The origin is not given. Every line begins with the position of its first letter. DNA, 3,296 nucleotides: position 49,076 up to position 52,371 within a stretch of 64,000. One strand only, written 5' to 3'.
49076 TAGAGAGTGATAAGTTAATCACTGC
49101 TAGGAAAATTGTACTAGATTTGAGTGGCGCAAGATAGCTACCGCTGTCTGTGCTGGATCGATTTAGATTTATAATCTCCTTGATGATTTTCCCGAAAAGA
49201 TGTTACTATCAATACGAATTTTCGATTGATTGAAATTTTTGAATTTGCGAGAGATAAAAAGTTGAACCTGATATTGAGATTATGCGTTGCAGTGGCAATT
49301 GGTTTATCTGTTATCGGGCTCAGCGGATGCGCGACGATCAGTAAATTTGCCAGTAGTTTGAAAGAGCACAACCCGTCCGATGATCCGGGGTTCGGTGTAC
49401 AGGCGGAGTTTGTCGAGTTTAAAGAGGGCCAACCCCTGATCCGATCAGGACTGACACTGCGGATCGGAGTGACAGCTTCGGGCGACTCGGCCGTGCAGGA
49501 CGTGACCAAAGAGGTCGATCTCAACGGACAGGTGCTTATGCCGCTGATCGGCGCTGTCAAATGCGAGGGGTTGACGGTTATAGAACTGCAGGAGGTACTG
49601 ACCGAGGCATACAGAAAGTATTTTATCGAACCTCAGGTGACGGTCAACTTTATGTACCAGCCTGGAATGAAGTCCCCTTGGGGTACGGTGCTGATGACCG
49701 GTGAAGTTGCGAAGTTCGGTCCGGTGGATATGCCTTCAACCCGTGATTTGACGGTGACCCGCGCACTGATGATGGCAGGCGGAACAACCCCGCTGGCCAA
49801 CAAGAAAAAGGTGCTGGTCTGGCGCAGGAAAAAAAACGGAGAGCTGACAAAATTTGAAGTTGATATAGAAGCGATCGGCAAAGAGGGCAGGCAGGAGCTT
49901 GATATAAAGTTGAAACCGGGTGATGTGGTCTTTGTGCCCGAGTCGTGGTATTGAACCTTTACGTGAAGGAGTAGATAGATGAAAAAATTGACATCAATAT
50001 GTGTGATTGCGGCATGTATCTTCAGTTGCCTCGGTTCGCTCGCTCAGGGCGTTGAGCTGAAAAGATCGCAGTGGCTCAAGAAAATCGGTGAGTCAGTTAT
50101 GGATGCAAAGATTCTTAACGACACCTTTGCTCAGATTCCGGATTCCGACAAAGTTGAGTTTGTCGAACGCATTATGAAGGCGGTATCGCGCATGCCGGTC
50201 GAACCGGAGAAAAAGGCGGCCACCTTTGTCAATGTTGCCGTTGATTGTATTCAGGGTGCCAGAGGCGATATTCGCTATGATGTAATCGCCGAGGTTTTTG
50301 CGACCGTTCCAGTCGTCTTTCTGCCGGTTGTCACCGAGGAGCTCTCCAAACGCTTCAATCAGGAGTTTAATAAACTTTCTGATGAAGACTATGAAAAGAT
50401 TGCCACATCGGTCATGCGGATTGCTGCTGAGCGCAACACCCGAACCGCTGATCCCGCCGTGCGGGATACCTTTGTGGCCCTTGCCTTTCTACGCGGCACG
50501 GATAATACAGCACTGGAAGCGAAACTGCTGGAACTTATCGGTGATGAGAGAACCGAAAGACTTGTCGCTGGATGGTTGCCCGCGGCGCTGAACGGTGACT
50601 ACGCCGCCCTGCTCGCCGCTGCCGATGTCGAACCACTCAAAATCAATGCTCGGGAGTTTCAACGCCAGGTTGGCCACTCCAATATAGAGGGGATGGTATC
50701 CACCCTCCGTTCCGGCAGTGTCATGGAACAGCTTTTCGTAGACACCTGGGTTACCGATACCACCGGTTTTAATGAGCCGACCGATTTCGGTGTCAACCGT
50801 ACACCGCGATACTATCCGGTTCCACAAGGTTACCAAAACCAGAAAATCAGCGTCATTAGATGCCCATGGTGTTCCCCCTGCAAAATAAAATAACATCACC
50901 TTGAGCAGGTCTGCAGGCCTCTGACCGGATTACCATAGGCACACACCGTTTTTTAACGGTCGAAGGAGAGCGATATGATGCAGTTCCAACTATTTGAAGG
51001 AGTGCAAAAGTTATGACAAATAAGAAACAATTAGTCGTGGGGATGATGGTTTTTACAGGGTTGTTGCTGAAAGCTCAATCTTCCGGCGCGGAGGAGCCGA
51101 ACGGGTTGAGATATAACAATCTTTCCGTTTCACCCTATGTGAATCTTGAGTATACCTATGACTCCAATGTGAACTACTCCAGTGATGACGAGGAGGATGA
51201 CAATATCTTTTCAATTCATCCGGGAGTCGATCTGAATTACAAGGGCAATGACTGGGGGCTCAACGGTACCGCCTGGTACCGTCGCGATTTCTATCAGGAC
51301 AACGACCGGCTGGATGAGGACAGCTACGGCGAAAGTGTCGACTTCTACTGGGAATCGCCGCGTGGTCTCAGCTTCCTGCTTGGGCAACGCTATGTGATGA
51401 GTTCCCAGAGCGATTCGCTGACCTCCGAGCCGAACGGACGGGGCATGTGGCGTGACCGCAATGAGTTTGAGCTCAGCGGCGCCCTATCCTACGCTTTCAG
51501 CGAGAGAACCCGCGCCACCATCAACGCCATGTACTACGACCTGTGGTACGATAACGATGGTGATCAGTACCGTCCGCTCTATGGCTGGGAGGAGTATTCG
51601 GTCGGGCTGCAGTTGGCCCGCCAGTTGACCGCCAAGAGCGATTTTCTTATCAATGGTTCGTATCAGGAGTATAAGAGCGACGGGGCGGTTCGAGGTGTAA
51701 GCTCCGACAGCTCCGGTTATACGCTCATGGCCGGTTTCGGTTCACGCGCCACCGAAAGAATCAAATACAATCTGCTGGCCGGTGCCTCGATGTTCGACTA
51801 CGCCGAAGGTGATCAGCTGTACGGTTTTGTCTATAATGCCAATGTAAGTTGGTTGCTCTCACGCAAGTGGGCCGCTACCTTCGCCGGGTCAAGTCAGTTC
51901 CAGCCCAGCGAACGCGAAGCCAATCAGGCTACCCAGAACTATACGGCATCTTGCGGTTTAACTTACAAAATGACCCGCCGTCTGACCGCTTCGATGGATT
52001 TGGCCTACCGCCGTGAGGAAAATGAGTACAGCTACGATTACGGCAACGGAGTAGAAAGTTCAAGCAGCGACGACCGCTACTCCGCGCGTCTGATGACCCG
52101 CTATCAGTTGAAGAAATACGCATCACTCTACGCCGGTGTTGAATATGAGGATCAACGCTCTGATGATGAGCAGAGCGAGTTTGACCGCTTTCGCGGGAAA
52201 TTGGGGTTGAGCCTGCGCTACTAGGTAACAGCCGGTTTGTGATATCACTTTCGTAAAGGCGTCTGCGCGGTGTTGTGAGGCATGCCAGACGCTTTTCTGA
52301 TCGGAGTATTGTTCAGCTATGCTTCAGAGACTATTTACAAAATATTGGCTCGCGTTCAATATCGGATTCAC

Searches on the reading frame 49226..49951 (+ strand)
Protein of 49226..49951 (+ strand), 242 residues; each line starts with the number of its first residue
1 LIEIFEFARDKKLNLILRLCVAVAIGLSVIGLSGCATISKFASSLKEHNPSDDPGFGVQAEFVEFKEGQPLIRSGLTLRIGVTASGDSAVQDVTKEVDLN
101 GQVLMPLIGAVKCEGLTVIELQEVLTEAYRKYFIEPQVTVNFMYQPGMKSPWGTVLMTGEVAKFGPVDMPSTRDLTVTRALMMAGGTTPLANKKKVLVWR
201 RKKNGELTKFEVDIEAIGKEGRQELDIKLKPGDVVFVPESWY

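Call 95: search_protein_families(library=pfam, proteins=[window:49226-49951:+], max_evalue=0.00001)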
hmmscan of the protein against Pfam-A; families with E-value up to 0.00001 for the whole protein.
window:49226-49951:+ (242 aa): 2 families
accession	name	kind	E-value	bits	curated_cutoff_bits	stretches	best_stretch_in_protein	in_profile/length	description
PF02563.21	Poly_export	-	9.2e-13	48.6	28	1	77-142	14-76/77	Polysaccharide biosynthesis/export protein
PF22461.2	SLBB_2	-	1.9e-07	31.5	27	1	155-237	3-79/79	SLBB domain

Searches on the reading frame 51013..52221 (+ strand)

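Call 95: search_protein_families(library=pfam, proteins=[window:51013-52221:+], max_evalue=0.00001)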
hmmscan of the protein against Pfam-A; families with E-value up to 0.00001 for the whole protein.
window:51013-52221:+ (403 aa): 1 family
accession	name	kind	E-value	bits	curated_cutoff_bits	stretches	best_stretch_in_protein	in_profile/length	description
PF10082.15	BBP2_2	-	3.7e-16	59.4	23.7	1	28-402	4-377/378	Putative beta-barrel porin 2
